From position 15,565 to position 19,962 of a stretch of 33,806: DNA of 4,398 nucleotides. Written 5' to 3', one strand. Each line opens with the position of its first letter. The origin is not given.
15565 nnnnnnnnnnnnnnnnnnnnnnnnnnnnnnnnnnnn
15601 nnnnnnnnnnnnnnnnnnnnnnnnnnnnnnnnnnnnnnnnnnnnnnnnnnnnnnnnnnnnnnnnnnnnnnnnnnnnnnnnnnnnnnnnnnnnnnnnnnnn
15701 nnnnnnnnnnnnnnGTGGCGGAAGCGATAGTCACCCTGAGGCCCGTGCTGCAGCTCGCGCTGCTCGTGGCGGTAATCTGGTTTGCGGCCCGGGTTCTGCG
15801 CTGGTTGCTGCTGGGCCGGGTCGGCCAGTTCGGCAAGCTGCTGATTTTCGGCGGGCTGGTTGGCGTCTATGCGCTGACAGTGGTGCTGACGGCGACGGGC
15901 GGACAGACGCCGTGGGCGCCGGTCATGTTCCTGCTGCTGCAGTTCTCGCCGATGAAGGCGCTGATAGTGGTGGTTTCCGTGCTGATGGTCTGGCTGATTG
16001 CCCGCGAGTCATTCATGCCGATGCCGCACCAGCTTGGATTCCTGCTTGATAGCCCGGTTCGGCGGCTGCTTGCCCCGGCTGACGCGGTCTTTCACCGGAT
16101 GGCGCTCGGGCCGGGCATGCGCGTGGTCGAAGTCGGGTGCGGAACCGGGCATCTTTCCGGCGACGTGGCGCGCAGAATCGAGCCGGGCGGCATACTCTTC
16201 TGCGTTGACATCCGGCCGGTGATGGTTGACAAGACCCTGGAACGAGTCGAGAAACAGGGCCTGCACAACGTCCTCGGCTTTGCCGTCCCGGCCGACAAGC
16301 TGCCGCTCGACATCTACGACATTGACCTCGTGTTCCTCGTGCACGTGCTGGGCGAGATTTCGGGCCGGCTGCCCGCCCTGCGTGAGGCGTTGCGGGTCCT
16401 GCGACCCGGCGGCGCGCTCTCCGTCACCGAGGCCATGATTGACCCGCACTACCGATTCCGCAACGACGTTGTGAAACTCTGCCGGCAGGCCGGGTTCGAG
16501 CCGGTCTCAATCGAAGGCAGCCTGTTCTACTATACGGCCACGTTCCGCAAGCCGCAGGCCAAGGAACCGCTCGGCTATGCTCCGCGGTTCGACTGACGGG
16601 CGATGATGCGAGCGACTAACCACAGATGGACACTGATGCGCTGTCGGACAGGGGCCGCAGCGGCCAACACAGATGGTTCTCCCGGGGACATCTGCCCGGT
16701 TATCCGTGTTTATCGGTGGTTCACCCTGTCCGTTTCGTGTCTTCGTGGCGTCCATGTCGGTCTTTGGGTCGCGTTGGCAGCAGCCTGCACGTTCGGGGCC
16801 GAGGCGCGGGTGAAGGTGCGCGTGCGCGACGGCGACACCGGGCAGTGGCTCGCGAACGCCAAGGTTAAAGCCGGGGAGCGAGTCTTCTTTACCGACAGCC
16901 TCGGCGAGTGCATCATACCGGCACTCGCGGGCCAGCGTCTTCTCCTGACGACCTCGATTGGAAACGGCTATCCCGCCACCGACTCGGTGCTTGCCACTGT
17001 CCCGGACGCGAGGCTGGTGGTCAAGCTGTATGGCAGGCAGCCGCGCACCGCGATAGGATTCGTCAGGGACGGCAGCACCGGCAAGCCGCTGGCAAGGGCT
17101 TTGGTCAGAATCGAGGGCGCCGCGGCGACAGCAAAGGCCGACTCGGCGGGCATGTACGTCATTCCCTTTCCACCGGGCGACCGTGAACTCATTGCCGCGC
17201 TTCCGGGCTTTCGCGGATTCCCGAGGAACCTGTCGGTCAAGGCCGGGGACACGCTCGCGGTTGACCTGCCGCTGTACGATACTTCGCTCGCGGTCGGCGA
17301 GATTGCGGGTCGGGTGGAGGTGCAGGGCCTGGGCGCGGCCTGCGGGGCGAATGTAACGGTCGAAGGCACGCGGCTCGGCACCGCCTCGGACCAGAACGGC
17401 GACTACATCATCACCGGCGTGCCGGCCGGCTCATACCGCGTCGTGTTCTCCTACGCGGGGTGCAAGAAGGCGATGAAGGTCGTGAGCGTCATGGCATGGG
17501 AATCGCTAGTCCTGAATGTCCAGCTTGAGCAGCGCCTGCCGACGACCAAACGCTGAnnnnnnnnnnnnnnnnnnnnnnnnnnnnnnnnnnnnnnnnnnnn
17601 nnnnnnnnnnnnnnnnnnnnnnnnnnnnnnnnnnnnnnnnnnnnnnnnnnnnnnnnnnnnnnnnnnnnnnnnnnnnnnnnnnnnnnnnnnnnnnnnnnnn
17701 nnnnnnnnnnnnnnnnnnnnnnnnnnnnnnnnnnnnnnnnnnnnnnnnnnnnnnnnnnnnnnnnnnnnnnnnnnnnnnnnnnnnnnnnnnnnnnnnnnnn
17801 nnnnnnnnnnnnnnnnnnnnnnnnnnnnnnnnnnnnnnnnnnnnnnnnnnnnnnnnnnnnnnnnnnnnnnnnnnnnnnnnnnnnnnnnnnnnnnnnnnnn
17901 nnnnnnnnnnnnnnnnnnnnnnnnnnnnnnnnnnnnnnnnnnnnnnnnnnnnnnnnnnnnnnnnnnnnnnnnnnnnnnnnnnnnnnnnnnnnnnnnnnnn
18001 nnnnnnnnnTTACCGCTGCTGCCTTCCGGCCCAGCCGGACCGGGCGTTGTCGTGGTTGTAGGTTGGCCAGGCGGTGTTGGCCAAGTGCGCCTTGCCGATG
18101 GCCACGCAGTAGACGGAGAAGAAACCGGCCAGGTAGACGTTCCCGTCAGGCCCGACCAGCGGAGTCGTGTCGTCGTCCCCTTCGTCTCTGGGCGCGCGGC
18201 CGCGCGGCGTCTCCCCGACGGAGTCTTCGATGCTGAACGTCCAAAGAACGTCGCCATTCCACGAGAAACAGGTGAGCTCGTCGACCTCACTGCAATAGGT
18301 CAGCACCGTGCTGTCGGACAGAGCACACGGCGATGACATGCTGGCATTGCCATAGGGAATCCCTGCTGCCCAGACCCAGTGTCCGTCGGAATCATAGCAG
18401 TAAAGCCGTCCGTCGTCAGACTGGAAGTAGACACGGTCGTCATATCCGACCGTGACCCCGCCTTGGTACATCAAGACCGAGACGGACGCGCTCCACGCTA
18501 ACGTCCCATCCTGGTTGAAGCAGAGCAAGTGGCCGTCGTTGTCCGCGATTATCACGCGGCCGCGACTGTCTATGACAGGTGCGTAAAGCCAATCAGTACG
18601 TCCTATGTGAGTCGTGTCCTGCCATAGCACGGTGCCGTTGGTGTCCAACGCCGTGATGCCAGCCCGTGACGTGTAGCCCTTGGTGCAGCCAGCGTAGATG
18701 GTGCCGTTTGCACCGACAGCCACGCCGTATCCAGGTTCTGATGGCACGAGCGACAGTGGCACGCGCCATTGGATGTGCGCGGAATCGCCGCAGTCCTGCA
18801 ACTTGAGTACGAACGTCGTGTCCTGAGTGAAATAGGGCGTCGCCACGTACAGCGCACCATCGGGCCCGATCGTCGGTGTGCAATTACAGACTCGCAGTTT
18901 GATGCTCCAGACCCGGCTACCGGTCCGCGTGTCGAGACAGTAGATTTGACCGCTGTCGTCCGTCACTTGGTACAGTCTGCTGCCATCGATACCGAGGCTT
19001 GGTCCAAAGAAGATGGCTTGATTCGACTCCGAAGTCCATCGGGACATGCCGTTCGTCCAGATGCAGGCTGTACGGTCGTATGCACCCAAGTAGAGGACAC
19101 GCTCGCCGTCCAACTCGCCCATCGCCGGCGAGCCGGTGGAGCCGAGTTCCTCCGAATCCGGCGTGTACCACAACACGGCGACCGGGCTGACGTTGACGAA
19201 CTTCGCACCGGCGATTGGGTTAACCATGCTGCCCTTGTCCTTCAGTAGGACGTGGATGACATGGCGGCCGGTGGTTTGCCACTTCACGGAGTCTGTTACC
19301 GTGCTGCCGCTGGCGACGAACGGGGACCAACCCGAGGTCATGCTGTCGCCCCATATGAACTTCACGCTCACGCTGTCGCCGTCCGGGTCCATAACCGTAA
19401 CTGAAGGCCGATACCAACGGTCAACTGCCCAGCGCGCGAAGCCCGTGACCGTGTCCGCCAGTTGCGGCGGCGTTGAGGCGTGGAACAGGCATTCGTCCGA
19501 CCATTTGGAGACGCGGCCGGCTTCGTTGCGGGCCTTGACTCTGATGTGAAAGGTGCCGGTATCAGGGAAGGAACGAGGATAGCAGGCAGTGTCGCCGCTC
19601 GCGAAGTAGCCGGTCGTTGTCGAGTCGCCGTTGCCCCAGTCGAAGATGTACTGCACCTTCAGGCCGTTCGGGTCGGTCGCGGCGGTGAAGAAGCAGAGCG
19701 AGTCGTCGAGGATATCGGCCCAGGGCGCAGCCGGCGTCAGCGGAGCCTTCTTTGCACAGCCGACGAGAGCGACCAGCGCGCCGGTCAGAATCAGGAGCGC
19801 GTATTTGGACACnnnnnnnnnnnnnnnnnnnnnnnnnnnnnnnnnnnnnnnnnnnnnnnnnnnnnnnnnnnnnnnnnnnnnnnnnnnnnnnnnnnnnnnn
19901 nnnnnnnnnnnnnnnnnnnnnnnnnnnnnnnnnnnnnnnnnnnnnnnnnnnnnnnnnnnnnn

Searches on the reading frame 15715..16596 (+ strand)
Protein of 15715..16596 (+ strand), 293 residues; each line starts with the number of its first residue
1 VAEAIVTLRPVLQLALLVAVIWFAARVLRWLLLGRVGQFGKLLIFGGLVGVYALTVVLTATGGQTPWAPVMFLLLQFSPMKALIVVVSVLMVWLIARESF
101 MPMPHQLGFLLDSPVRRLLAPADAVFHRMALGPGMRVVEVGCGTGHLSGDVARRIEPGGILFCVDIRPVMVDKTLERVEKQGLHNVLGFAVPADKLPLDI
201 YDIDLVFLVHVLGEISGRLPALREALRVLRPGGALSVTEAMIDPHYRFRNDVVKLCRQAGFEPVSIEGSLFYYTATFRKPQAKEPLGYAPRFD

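Call 7: search_protein_families(library=pfam, proteins=[window:15715-16596:+], max_evalue=0.01)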
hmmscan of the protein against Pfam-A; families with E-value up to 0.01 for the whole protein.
window:15715-16596:+ (293 aa): 9 families
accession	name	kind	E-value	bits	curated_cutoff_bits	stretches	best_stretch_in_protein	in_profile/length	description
PF13847.12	Methyltransf_31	-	1.1e-13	51.5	27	1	133-241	3-113/145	Methyltransferase domain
PF01209.24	Ubie_methyltran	-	1.8e-13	50.8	20.1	1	125-240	39-154/233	ubiE/COQ5 methyltransferase family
PF13649.12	Methyltransf_25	-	2e-13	51.3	27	1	137-233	1-97/97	Methyltransferase domain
PF08241.18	Methyltransf_11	-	5.5e-13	49.8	21.2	1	138-236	1-94/95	Methyltransferase domain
PF08242.18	Methyltransf_12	-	2.6e-11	44.5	30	1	138-235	1-98/98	Methyltransferase domain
PF13489.12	Methyltransf_23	-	1.5e-06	28.5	27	1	124-240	11-119/164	Methyltransferase domain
PF08704.16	GCD14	-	2e-06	28.1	26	1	125-186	32-93/247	tRNA methyltransferase complex GCD14 subunit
PF01135.25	PCMT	-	1.1e-05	25.8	20.3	1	129-187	69-127/210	Protein-L-isoaspartate(D-aspartate) O-methyltransferase (PCMT)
PF02390.23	Methyltransf_4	-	0.00023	21.1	24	1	137-194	5-62/173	Putative methyltransferase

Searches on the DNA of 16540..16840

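Call 80: search_rna_families(source=window, start=16540, end=16840, threshold=evalue, max_evalue=10)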
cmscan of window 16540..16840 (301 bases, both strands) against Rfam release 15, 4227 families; matches with E-value up to 10: 1.
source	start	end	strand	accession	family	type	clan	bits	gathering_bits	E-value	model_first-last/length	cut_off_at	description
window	16549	16666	+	RF02208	WT1-AS_6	Gene; lncRNA;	-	21.9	80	2.3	1-121/121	no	WT1 antisense RNA conserved region 6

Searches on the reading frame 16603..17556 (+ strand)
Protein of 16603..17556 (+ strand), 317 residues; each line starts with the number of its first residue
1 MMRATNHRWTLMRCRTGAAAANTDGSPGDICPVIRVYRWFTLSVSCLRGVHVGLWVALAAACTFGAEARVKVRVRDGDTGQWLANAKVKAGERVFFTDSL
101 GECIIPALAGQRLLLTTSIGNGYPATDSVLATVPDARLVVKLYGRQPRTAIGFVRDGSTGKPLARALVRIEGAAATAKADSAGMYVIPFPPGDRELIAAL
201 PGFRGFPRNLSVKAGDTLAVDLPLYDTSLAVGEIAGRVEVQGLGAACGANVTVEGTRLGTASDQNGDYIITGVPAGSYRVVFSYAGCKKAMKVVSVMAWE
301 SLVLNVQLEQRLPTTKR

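Call 7: search_protein_families(library=pfam, proteins=[window:16603-17556:+], max_evalue=0.01)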
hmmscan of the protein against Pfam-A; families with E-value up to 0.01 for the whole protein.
window:16603-17556:+ (317 aa): 4 families
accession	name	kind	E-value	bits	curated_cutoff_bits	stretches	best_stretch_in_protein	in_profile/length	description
PF13620.12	CarboxypepD_reg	-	4.6e-29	101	32.3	2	234-309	2-82/82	Carboxypeptidase regulatory-like domain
PF13715.12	CarbopepD_reg_2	-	8.1e-20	71.1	32.2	2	246-310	14-78/88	CarboxypepD_reg-like domain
PF08308.17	PEGA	-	9e-05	22.7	20.8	0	248-311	12-70/71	PEGA domain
PF23374.1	Fn3_arc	-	0.0046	17.4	28.9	0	241-280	30-67/78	Archaeal fibronectin-III type-like domain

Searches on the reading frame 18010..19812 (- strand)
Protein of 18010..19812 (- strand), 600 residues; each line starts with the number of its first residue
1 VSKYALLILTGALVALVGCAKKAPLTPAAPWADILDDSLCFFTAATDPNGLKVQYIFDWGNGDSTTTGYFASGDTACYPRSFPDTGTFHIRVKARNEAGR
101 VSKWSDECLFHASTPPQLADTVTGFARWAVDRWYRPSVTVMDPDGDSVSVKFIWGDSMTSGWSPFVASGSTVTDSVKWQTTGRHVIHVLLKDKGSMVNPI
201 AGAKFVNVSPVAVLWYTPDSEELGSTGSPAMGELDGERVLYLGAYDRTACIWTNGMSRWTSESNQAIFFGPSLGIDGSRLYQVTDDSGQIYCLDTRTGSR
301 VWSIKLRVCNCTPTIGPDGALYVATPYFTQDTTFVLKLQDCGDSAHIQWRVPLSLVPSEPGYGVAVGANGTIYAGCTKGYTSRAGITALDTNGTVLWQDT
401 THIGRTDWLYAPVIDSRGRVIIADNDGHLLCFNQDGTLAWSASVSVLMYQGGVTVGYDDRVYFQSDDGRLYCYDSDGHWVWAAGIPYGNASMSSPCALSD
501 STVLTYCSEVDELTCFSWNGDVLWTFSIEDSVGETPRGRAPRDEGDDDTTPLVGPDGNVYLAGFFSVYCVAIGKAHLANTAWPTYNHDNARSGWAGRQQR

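Call 73: search_protein_families(library=pfam, proteins=[window:18010-19812:-], max_evalue=0.0001)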
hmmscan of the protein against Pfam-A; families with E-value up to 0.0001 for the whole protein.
window:18010-19812:- (600 aa): 4 families
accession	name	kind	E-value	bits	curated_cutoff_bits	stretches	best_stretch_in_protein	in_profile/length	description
PF13360.13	PQQ_2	-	1.3e-21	77.8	27.6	3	347-487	15-148/233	Outer membrane protein assembly factor BamB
PF13570.13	Beta-prop_ACSF4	-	9.4e-20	71.7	133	1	253-501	37-267/329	Beta-alanine-activating enzyme, beta-propeller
PF00801.26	PKD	-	1.5e-05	25.3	23.5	0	42-104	19-75/80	PKD domain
PF25292.1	Beta-prop_CGLA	-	3.3e-05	24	26.8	0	421-500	3-84/316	Lambda-carrageenase beta-propeller domain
